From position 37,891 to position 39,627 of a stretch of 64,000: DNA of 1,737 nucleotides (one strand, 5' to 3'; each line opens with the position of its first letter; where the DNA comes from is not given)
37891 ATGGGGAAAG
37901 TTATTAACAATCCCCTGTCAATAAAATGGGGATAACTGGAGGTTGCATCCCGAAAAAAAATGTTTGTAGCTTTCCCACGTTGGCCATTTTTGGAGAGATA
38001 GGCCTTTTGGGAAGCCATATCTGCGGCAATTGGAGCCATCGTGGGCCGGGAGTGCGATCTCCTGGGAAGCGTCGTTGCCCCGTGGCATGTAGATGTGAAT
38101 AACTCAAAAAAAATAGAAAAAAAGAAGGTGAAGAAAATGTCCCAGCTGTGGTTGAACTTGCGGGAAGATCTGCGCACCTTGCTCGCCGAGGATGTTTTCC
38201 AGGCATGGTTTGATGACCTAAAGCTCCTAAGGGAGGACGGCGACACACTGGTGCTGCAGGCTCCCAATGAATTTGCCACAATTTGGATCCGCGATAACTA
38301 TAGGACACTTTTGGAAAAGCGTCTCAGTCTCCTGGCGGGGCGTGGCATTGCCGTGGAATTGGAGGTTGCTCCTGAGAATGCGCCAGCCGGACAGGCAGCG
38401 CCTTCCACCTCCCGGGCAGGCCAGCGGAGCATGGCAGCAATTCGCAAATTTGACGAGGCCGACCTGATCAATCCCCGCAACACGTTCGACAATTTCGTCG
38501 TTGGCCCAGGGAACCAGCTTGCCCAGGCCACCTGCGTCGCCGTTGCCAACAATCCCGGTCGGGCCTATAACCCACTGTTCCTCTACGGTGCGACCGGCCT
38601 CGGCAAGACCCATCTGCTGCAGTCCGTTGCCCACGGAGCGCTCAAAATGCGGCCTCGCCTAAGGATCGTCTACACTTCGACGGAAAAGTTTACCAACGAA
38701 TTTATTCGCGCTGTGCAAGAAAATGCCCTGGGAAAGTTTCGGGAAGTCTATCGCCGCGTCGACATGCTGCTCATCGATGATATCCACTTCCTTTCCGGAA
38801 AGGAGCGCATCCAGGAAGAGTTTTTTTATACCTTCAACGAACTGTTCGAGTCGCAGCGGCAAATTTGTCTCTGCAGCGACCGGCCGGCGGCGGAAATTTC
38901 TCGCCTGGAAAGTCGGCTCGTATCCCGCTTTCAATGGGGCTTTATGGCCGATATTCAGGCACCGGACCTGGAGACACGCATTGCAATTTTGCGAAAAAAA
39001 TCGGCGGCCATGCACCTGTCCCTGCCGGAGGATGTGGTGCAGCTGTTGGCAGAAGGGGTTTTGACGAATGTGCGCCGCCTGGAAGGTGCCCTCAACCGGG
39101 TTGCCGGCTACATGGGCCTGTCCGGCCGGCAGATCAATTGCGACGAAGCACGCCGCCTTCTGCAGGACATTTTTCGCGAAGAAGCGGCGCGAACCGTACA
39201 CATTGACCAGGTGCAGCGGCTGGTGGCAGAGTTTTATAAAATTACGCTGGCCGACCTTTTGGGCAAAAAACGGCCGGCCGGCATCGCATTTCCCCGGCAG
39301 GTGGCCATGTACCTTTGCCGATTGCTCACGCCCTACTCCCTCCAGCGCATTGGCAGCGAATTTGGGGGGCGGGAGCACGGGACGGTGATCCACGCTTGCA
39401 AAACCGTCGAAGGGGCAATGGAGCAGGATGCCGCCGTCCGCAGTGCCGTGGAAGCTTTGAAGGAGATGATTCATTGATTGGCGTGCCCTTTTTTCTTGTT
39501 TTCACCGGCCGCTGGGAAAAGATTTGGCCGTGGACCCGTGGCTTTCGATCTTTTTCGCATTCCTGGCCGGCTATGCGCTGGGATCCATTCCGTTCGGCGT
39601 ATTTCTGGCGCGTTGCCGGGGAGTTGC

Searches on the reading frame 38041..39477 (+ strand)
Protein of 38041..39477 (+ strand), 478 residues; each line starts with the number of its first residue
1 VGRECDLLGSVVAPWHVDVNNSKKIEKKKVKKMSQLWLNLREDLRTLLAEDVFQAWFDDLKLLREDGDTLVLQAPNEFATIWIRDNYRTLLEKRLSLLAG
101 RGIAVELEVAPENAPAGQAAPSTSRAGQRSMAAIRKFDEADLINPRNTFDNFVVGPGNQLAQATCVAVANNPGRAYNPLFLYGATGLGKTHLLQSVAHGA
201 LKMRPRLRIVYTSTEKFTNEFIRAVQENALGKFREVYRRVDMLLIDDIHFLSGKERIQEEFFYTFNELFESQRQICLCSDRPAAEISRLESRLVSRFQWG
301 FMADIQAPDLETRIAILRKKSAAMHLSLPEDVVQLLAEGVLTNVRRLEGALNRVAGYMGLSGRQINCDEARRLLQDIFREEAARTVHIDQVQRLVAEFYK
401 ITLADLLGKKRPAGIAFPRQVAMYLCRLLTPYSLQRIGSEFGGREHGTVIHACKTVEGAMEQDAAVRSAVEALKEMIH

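Call 6: search_protein_families(library=ncbifam, proteins=[window:38041-39477:+])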
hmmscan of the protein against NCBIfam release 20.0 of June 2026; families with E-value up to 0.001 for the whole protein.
window:38041-39477:+ (478 aa): 17 families
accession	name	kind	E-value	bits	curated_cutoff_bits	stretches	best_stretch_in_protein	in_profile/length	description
TIGR00362.1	DnaA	equivalog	2.6e-152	507.9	343.9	1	37-477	1-437/437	chromosomal replication initiator protein DnaA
NF001154.0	PRK00149.3-3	equivalog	4.9e-80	269.7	410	1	39-477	13-458/462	chromosomal replication initiator protein DnaA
NF009087.0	PRK12422.1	equivalog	7.9e-74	249.4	657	1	50-473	17-439/455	chromosomal replication initiator protein DnaA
TIGR03420.1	DnaA_homol_Hda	equivalog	3.4e-27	95.4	194.8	1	144-365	9-216/226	DnaA regulatory inactivator Hda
NF005982.0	PRK08084.1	equivalog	4.8e-14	52.5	268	1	147-354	19-213/235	DnaA inactivator Hda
NF038214.1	IS21_help_AAA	equivalog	1.1e-13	51.4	200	1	177-285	91-196/232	IS21-like element helper ATPase IstB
NF005304.0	PRK06835.1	equivalog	6.8e-11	41.8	215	1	168-302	175-310/330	ATP-binding protein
NF006485.0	PRK08903.1-5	equivalog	9.3e-09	35.3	289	1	144-376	12-227/233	DnaA regulatory inactivator Hda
NF006505.0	PRK08939.1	equivalog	2.6e-07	30.2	228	1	170-248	150-226/306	primosomal protein DnaI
NF005992.0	PRK08116.1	subfamily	5.5e-06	25.7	189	1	125-297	60-237/269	hypothetical protein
NF004687.0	PRK06030.1-2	equivalog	9e-06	25.9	181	1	379-464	32-115/140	hypothetical protein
NF006038.0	PRK08181.1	subfamily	4.9e-05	22.7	317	1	135-288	65-216/271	transposase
NF005378.0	PRK06921.1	subfamily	7.4e-05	22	207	1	176-286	117-229/266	hypothetical protein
NF040713.1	ZapE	equivalog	0.00016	21.1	140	0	175-249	51-127/344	cell division protein ZapE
NF004686.0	PRK06030.1-1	equivalog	0.00043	20.2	148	1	350-466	16-129/151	hypothetical protein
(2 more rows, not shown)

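Call 12: find_related_loci(query=window:38041-39477:+, collection=genome_contigs, flank=10000)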
Query window:38041-39477:+ (478 aa) in genome_contigs; peptide patterns used: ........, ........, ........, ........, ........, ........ (x = any residue, [..] = any of these).
600 stretches matched a pattern (row limit reached: there are more); 592 encode a relative of the query (tblastn E <= 1e-3); the best 80 are kept; 80 distinct loci.
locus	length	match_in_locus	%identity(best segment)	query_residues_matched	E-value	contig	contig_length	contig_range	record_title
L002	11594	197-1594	69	16-478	0e+0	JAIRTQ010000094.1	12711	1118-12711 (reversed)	MAG: Puniceicoccales bacterium isolate Ct408_bin89 k119_2984484, whole genome shotgun sequence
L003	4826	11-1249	74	70-477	0e+0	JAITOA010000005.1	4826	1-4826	MAG: Puniceicoccales bacterium isolate Po218_bin38 k119_323153, whole genome shotgun sequence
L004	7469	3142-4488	56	36-477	9e-177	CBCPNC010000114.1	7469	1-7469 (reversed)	MAG: uncultured Opitutia bacterium isolate metabat2_coassembly.10_MAGs genome assembly, contig: k87_228448, whole genome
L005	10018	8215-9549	56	34-477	1e-171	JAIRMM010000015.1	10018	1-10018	MAG: Puniceicoccales bacterium isolate Cd354_bin103 k119_1262573, whole genome shotgun sequence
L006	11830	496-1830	55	34-477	2e-167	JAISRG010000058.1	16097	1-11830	MAG: Puniceicoccales bacterium isolate Kf353_bin47 k119_514677, whole genome shotgun sequence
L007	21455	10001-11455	52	1-473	5e-167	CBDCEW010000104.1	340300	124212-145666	MAG: Candidatus Moanabacter sp. isolate da350617-a446-4d72-9f77-033765304eae genome assembly, contig: contig_104, whole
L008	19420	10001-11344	55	36-477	6e-163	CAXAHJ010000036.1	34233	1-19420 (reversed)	MAG TPA_asm: uncultured Opitutales bacterium isolate ERR3525245_concoct_174 genome assembly, contig: ERZ22156890.1050, w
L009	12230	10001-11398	51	19-473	3e-162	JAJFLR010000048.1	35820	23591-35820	MAG: Opitutales bacterium isolate OFTM360 OFTM360_47, whole genome shotgun sequence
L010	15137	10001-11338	55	36-477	9e-162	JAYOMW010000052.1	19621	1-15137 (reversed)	MAG: Opitutia bacterium isolate 139570_S171_metabat_bins_sspec.tsv.063_sub NODE_2362_length_19621_cov_9.802003, whole ge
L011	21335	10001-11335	54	36-475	8e-162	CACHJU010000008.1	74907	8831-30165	uncultured Verrucomicrobia bacterium isolate AG-430-C07 genome assembly, contig: AG-430-C07_NODE_8, whole genome shotgun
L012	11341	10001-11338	54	33-467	9e-160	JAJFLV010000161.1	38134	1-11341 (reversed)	MAG: Opitutales bacterium isolate OFTM84 OFTM84_160, whole genome shotgun sequence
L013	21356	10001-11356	53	19-476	1e-159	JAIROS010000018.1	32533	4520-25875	MAG: Puniceicoccales bacterium isolate Cd354_bin92 k119_1427299, whole genome shotgun sequence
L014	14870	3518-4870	53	34-477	3e-159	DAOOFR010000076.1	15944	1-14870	MAG TPA_asm: Opitutaceae bacterium isolate AMR_MDS_4452 NODE_4200_length_15944_cov_6.492353, whole genome shotgun sequen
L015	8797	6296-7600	54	40-476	1e-158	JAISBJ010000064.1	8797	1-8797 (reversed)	MAG: Puniceicoccales bacterium isolate Gx481_bin202 k119_518275, whole genome shotgun sequence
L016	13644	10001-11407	50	17-477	2e-157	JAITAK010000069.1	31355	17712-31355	MAG: Puniceicoccales bacterium isolate Ncb351_bin42 k119_4300955, whole genome shotgun sequence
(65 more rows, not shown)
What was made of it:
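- On Inc proteins (Chlamydiae): The best DnaA matches, 69-74% identity, are to termite-gut Puniceicoccales MAGs (call 12).
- Tried and rejected: A chlamydial origin was rejected (call 12).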
